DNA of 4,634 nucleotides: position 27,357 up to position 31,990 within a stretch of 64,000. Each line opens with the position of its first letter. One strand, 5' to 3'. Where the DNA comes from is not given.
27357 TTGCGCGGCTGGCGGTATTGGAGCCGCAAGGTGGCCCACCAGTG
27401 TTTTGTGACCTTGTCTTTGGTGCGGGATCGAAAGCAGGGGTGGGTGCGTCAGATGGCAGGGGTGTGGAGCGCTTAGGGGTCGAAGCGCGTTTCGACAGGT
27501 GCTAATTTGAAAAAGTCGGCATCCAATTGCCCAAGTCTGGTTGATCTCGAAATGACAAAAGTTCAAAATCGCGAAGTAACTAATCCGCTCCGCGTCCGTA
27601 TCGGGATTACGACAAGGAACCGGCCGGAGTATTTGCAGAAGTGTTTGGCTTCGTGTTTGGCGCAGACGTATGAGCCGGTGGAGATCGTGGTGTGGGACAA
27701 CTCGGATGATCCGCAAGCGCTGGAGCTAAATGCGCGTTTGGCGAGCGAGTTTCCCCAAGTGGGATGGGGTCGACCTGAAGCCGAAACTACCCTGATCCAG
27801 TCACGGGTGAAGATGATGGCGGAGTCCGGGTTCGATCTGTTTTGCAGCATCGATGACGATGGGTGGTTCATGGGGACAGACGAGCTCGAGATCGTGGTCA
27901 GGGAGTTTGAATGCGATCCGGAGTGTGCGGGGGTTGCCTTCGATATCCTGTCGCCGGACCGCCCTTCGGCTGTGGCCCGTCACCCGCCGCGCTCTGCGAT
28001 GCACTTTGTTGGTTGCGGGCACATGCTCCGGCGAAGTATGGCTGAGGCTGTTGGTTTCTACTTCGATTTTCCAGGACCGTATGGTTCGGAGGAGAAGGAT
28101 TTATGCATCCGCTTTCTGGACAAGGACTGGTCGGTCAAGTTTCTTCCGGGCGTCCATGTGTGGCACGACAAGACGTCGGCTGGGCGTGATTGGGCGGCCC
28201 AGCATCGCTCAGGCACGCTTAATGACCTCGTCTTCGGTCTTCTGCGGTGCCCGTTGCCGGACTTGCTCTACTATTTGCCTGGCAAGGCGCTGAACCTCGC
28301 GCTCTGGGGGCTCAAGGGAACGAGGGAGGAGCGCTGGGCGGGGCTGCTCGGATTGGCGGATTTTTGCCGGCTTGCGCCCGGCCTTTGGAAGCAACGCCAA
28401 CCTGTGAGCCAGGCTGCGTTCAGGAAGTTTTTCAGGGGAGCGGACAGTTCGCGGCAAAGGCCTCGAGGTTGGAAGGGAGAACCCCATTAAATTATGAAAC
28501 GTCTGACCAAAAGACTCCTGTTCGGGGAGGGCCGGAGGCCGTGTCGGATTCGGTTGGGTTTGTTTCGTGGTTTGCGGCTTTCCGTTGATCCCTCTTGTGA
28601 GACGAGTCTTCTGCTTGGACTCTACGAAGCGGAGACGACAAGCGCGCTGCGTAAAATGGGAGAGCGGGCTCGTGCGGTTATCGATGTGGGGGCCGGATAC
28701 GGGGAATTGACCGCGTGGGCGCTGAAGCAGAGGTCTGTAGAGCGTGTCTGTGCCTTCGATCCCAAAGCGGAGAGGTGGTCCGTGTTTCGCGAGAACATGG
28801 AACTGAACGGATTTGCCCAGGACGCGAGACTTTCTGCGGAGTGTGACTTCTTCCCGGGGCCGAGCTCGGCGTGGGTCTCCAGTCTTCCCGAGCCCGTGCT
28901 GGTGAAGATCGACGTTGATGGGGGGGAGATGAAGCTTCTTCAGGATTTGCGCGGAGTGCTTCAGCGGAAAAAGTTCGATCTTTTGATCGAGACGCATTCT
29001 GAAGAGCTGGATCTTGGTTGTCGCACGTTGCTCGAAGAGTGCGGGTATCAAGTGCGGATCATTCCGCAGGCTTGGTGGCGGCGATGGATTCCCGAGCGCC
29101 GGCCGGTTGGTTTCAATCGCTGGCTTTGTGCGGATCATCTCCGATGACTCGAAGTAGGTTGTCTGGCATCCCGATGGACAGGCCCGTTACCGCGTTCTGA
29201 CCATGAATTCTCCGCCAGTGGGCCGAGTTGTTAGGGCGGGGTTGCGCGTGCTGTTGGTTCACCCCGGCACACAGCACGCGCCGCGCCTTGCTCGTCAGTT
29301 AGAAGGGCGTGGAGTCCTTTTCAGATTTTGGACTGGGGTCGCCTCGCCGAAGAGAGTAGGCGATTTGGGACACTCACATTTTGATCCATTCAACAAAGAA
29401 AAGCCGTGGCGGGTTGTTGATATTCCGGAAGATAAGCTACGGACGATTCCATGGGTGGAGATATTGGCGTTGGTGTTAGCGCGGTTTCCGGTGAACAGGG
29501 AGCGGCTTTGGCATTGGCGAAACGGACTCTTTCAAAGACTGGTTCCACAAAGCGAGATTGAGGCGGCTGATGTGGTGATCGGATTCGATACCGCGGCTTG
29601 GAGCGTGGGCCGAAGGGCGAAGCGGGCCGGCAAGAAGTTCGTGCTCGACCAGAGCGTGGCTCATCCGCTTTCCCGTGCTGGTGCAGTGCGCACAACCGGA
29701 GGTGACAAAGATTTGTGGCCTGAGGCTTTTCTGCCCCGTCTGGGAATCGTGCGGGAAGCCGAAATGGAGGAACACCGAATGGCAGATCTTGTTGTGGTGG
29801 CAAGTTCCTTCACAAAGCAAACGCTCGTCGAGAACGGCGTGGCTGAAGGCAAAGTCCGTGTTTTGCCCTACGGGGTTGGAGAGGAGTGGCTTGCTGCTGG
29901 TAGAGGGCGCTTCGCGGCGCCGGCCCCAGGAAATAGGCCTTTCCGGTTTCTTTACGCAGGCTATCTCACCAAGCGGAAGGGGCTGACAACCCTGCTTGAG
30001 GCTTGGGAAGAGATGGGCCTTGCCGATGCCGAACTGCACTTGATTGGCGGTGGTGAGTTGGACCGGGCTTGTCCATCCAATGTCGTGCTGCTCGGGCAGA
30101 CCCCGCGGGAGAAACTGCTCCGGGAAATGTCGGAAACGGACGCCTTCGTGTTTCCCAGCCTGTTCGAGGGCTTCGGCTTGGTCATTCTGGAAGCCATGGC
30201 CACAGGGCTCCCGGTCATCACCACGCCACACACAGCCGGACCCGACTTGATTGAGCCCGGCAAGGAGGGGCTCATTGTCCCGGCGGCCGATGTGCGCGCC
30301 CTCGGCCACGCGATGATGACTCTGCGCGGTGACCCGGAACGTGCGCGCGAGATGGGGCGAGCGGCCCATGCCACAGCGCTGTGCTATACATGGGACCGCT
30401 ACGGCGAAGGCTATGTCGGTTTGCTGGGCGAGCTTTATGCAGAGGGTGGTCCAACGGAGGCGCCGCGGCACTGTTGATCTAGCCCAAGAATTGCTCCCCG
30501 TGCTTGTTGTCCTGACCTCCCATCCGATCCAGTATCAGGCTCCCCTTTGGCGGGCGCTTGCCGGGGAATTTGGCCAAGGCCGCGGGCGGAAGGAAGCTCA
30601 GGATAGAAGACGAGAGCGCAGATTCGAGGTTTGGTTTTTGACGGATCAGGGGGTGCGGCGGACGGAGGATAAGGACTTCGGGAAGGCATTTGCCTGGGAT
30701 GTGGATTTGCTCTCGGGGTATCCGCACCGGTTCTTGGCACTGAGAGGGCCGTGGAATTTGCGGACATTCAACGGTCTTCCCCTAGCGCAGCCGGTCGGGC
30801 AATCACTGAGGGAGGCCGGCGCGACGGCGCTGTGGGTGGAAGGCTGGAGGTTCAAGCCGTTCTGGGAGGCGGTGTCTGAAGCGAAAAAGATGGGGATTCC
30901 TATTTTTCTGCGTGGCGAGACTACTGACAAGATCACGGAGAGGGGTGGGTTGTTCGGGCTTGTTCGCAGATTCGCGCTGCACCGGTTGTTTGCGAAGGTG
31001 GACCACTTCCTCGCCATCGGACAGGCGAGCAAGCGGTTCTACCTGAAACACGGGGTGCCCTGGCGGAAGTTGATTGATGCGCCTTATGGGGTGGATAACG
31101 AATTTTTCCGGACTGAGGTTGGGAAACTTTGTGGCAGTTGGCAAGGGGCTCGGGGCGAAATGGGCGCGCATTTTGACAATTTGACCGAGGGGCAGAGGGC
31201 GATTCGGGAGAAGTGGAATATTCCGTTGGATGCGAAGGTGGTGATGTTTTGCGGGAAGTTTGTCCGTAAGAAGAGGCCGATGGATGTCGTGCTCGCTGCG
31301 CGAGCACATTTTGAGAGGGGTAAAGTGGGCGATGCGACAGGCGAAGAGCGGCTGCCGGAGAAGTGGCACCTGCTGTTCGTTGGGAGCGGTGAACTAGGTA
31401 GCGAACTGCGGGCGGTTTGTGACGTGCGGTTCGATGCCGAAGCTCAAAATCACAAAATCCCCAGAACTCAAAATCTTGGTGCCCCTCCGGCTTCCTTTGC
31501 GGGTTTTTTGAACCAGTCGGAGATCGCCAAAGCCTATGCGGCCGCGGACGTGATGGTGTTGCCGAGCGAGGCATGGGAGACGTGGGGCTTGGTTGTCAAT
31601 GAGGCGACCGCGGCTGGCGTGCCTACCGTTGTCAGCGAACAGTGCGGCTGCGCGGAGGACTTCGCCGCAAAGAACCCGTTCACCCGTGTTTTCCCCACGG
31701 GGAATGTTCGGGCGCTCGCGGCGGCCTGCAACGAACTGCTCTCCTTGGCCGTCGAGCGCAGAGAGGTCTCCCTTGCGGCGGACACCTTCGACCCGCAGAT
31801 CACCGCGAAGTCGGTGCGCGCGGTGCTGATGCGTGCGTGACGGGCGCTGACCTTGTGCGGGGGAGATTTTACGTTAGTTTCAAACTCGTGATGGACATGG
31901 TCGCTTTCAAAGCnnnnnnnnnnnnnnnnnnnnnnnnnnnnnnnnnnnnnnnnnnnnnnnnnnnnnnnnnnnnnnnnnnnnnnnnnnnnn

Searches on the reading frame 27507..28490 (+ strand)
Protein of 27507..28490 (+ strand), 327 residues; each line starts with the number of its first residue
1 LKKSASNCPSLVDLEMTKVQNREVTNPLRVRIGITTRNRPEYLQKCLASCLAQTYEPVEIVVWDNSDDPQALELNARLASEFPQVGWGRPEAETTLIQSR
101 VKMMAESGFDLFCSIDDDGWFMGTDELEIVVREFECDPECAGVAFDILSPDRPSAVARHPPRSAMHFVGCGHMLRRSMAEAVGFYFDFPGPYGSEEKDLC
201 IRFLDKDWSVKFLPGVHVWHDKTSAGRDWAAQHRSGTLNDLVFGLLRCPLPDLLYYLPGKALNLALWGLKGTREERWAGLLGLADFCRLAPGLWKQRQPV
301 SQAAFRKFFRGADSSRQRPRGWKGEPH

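Call 44: search_protein_families(library=pfam, proteins=[window:27507-28490:+], max_evalue=0.001)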
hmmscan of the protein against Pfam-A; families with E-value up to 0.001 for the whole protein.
window:27507-28490:+ (327 aa): 3 families
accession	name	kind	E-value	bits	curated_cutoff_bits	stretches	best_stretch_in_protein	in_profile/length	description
PF00535.33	Glycos_transf_2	-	7.1e-12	46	23.3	1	32-145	2-115/168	Glycosyl transferase family 2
PF13641.12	Glyco_tranf_2_3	-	9e-07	29.6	27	0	32-86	5-59/230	Glycosyltransferase like family 2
PF13632.12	Glyco_trans_2_3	-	1.2e-05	25.7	27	1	163-238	68-141/198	Glycosyl transferase family group 2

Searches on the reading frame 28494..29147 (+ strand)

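Call 44: search_protein_families(library=pfam, proteins=[window:28494-29147:+], max_evalue=0.001)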
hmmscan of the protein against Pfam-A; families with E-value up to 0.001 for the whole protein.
window:28494-29147:+ (217 aa): 2 families
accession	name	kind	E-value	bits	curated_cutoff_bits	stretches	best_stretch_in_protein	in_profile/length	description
PF05050.19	Methyltransf_21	-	2.5e-05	24.9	22.7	1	132-187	112-173/173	Methyltransferase FkbM domain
PF05175.20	MTS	-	4.8e-05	23.5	23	1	56-111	28-83/170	Methyltransferase small domain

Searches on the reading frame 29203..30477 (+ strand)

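Call 44: search_protein_families(library=pfam, proteins=[window:29203-30477:+], max_evalue=0.001)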
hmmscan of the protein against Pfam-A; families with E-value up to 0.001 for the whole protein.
window:29203-30477:+ (424 aa): 6 families
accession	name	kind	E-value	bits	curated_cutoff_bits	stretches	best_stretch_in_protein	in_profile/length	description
PF13692.12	Glyco_trans_1_4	-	7.6e-28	98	27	1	248-374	3-139/142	Glycosyl transferases group 1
PF00534.26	Glycos_transf_1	-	7.9e-26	91.1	26.4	1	245-388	14-169/172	Glycosyl transferases group 1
PF13439.12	Glyco_transf_4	-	5.1e-09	36.8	28.5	1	79-225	37-166/170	Glycosyltransferase Family 4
PF13579.12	Glyco_trans_4_4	-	1.8e-08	35.3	29.7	1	25-224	6-158/158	Glycosyl transferase 4-like domain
PF20706.3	GT4-conflict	-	8.4e-08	32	26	1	302-398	272-379/385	Family 4 Glycosyltransferase in conflict systems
PF13524.12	Glyco_trans_1_2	-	1.3e-06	28.8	25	1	264-393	5-130/144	Glycosyl transferase-like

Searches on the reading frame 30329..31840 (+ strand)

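Call 44: search_protein_families(library=pfam, proteins=[window:30329-31840:+], max_evalue=0.001)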
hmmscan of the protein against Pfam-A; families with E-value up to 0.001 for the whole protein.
window:30329-31840:+ (503 aa): 3 families
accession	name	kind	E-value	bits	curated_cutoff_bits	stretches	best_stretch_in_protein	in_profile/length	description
PF00534.26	Glycos_transf_1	-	4.5e-19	69.1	26.4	1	290-478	3-163/172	Glycosyl transferases group 1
PF13692.12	Glyco_trans_1_4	-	1e-16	61.9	27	1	303-472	2-141/142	Glycosyl transferases group 1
PF20706.3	GT4-conflict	-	2.8e-09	36.9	26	1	395-449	271-324/385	Family 4 Glycosyltransferase in conflict systems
